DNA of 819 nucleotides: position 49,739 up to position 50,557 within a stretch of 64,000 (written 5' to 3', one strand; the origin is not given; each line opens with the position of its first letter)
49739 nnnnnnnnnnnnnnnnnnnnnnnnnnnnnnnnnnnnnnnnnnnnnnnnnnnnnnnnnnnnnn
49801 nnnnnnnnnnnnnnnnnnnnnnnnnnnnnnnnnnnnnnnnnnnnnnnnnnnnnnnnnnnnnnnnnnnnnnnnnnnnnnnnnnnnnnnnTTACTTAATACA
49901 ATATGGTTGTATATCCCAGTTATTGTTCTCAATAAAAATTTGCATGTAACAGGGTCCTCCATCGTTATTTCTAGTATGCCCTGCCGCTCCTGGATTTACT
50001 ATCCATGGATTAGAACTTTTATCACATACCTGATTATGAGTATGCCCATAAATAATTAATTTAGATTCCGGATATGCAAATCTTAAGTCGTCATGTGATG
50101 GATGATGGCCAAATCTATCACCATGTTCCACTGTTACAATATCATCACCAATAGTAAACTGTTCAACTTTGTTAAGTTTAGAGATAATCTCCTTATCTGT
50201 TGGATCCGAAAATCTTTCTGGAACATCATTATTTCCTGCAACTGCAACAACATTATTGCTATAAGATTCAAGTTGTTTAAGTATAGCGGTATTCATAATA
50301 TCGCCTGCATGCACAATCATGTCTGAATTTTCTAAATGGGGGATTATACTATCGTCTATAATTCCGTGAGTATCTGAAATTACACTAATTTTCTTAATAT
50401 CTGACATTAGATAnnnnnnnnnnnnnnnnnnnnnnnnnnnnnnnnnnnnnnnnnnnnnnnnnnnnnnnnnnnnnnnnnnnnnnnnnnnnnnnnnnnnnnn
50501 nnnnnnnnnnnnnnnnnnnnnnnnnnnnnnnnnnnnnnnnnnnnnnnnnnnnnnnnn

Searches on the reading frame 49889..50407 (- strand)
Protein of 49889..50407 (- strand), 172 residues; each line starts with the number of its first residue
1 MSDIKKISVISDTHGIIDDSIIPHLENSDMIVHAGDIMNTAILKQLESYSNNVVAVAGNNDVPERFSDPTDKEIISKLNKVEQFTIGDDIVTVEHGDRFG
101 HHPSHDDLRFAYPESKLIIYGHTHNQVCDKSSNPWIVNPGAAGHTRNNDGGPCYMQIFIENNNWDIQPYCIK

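Call 3: search_protein_families(library=pfam, proteins=[window:49889-50407:-], max_evalue=1)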
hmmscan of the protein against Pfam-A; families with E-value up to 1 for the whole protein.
window:49889-50407:- (172 aa): 2 families
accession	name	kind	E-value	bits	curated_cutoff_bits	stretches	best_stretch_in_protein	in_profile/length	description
PF12850.12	Metallophos_2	-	3.2e-26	92.6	27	1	6-155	2-147/154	Calcineurin-like phosphoesterase superfamily domain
PF00149.33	Metallophos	-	5.7e-08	33.9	21.5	1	6-125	2-190/191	Calcineurin-like phosphoesterase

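Call 4: search_protein_families(library=ncbifam, proteins=[window:49889-50407:-], max_evalue=1)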
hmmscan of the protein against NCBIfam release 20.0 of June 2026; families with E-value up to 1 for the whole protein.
window:49889-50407:- (172 aa): 2 families
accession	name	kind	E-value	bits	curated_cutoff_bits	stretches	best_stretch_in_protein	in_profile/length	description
TIGR00040.1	yfcE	subfamily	4.7e-24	85.3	56.25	1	6-161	2-152/158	YfcE family phosphodiesterase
NF006988.0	PRK09453.1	equivalog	7.8e-11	42.1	117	1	6-155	2-158/183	phosphodiesterase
